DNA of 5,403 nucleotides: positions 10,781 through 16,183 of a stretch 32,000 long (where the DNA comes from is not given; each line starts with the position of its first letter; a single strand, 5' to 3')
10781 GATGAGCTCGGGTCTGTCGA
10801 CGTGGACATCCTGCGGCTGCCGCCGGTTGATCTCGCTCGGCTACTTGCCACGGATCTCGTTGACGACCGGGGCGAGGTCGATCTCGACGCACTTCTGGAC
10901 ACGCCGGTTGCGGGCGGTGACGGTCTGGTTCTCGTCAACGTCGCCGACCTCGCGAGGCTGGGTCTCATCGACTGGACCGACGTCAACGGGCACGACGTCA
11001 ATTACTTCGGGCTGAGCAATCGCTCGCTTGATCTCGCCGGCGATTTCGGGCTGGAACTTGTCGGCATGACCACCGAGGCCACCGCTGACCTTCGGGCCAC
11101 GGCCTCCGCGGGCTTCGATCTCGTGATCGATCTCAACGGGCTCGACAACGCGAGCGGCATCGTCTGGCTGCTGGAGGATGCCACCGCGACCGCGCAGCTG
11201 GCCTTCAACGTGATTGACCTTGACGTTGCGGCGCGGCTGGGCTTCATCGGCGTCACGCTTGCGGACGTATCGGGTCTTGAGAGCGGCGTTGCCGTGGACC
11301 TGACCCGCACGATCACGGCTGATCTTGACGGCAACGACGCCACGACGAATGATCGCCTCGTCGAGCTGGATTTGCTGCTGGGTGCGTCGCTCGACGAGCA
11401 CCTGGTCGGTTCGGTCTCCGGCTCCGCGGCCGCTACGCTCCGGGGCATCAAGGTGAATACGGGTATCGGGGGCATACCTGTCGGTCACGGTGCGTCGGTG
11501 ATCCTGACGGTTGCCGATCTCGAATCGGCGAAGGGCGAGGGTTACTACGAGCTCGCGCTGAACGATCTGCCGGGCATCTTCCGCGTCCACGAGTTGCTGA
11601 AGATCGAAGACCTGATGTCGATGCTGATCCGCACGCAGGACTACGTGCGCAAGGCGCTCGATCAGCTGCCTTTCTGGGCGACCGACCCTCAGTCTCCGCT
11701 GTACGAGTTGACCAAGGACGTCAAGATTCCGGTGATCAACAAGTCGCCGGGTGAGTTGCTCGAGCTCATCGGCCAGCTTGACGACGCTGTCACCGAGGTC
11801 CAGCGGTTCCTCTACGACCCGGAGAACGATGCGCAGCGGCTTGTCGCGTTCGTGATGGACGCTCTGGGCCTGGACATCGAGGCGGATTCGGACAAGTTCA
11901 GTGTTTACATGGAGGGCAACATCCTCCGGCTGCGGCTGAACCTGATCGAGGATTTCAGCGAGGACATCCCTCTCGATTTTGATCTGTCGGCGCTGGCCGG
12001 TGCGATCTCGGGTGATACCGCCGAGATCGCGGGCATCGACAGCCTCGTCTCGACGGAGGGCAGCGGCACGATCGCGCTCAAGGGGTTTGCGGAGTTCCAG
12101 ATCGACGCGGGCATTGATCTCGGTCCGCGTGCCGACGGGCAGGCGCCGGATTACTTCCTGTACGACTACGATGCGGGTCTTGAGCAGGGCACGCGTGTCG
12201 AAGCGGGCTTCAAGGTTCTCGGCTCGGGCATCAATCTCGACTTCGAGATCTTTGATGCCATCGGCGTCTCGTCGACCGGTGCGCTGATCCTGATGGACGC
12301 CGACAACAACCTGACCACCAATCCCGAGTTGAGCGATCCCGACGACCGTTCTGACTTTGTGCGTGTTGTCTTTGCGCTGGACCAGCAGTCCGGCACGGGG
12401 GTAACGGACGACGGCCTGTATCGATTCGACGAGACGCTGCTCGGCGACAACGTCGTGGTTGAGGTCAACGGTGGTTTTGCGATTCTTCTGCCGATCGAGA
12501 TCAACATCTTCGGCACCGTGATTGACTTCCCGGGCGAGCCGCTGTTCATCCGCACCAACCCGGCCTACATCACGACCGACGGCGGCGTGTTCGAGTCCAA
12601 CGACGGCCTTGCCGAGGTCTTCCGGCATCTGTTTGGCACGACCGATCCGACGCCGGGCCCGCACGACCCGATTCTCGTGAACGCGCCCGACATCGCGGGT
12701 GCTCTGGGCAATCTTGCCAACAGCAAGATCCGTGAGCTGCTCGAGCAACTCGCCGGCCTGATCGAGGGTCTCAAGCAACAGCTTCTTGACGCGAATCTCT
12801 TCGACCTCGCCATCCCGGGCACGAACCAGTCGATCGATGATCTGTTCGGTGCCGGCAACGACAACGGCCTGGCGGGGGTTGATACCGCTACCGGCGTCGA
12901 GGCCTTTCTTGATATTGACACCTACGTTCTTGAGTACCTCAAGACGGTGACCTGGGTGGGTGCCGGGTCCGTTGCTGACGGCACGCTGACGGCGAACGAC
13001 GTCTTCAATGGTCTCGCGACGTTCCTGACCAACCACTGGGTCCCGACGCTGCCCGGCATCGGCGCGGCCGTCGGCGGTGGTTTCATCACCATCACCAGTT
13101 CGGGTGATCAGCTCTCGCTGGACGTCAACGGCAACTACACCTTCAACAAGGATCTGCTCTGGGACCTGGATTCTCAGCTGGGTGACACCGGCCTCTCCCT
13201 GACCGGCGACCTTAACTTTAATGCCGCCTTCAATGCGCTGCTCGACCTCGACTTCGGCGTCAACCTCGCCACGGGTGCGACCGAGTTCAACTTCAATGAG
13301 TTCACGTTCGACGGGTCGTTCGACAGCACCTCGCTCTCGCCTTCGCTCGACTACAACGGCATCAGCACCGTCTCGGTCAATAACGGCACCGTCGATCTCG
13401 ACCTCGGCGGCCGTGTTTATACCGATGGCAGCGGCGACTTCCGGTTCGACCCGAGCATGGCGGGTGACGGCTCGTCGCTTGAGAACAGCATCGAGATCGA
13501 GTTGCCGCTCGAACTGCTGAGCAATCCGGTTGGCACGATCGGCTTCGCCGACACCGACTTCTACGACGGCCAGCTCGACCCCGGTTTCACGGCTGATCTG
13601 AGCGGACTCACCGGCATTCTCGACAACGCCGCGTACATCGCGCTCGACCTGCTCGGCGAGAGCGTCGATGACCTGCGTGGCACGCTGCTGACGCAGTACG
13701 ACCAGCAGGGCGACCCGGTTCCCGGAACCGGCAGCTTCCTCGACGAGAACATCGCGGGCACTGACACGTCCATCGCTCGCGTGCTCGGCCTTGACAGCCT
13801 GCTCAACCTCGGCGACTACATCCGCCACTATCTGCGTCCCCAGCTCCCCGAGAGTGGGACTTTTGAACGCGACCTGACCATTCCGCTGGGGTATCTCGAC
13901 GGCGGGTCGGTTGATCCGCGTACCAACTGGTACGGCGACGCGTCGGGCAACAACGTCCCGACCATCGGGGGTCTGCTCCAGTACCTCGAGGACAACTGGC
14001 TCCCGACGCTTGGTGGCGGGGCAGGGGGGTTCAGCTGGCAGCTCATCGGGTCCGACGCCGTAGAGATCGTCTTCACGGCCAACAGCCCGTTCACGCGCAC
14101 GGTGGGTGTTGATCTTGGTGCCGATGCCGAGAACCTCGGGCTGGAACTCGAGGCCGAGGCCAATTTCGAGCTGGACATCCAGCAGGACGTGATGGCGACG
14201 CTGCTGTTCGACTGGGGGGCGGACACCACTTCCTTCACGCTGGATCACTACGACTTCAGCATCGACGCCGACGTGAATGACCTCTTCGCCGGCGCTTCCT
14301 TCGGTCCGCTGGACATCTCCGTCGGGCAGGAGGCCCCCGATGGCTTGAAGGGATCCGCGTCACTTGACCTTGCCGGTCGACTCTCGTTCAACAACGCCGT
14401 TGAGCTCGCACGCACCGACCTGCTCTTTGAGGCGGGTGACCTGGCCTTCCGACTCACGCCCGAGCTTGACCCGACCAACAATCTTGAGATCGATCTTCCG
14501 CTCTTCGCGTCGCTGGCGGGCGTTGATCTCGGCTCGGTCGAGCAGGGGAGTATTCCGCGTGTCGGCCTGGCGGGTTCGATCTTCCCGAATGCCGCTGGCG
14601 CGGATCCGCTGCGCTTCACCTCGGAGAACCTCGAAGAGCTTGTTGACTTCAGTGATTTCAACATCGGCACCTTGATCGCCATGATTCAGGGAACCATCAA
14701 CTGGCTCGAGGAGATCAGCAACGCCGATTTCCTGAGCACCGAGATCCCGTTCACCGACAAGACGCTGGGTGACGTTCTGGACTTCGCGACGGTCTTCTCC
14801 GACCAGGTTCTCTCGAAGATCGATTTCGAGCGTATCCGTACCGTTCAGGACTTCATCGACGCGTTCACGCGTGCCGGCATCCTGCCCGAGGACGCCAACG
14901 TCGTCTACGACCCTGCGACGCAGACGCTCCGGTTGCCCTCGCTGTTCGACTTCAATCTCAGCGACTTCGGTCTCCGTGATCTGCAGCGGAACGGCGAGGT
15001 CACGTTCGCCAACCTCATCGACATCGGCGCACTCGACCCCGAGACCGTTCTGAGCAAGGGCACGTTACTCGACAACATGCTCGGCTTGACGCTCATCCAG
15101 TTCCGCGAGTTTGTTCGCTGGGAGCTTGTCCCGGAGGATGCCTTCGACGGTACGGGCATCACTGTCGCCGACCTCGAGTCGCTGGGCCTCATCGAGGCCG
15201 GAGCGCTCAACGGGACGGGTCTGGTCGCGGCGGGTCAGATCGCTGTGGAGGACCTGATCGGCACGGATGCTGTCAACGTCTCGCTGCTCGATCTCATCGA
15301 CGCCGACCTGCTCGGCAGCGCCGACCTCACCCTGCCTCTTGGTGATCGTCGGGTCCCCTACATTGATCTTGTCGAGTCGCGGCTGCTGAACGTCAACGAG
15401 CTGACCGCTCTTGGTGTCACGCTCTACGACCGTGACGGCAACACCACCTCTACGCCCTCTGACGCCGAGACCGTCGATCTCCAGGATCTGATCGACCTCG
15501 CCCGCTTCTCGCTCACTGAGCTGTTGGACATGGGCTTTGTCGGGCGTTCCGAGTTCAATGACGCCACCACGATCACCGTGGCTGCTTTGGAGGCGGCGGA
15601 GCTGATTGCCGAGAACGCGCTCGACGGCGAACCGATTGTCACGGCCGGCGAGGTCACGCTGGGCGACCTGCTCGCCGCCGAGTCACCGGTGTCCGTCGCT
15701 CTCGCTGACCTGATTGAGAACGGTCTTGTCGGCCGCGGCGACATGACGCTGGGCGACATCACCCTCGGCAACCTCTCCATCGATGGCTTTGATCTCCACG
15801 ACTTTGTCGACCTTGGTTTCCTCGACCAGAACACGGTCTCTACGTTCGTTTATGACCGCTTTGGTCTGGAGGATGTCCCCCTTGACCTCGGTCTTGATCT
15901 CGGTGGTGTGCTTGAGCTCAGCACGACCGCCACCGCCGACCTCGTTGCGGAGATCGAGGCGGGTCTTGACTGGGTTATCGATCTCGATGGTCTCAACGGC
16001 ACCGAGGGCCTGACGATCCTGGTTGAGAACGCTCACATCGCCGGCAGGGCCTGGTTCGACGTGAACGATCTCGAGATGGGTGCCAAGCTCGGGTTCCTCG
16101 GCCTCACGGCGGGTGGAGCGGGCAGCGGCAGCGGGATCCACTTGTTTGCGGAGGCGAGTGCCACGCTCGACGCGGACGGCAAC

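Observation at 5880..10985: ~1,700-aa array of an apparently undescribed short repeat, 'DL(V/I)-D-A-G-L-(I/V)-T-x-x-D-L'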

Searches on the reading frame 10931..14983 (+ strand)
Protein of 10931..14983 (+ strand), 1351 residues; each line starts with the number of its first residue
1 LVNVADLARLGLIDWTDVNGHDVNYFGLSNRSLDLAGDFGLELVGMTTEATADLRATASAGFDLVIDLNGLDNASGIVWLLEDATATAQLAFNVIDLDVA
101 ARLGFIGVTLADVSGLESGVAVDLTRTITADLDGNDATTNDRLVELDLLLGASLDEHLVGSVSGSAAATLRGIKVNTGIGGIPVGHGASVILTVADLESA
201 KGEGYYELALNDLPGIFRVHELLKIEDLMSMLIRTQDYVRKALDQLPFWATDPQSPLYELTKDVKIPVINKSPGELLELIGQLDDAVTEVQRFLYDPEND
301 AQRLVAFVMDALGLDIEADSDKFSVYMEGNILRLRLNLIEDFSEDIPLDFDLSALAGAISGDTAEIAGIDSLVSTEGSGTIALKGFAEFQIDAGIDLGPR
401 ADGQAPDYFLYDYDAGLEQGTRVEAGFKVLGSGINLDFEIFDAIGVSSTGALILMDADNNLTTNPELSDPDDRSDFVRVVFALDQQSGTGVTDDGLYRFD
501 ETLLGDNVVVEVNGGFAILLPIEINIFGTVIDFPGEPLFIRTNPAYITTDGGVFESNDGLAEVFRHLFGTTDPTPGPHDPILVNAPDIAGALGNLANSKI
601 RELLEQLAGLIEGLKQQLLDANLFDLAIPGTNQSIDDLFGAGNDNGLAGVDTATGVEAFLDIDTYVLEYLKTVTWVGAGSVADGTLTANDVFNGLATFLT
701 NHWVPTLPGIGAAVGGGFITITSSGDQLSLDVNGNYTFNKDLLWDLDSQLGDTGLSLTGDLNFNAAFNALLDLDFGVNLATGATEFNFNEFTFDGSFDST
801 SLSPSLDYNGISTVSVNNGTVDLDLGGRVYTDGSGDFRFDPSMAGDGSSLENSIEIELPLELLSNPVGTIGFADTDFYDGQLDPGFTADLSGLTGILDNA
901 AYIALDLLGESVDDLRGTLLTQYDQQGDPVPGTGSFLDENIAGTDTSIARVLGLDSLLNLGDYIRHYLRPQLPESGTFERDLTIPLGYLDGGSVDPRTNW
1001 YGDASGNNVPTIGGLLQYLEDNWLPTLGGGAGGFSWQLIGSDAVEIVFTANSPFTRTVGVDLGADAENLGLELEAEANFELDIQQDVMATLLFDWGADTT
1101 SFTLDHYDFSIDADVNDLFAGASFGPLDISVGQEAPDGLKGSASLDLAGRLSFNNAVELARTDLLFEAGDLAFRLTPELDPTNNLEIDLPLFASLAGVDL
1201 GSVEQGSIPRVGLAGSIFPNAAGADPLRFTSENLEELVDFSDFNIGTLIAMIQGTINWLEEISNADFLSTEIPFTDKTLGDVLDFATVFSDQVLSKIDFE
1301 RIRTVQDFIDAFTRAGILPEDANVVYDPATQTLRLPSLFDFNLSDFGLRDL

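Call 7: search_protein_families(library=pfam, proteins=[window:10931-14983:+], max_evalue=1)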
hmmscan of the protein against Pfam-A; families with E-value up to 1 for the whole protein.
window:10931-14983:+ (1351 aa): 0 families

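Call 8: search_protein_families(library=ncbifam, proteins=[window:10931-14983:+], max_evalue=1)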
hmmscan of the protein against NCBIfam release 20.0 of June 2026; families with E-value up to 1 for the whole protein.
window:10931-14983:+ (1351 aa): 0 families

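Call 72: search_solved_structures(query=window:10931-14983:+, max_evalue=1)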
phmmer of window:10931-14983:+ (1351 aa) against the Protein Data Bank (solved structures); distinct sequences matched with E-value up to 1: 0.
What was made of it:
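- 10937..14698 (+): Large module that follows array 1 (aa 1952-3205). It matches no known family. Its first ~590 residues are paralogous to aa 3570-4137. No Pfam, NCBIfam or PDB hit (calls 7, 8, 72).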

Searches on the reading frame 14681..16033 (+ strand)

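Call 7: search_protein_families(library=pfam, proteins=[window:14681-16033:+], max_evalue=1)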
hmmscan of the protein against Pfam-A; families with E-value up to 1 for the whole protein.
window:14681-16033:+ (451 aa): 1 family
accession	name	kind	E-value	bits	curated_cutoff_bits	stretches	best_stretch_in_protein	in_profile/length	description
PF18755.6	RAMA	-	0.34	11.3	35.2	0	338-357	18-37/107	Restriction Enzyme Adenine Methylase Associated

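Call 8: search_protein_families(library=ncbifam, proteins=[window:14681-16033:+], max_evalue=1)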
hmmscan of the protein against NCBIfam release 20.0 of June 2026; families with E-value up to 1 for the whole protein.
window:14681-16033:+ (451 aa): 0 families
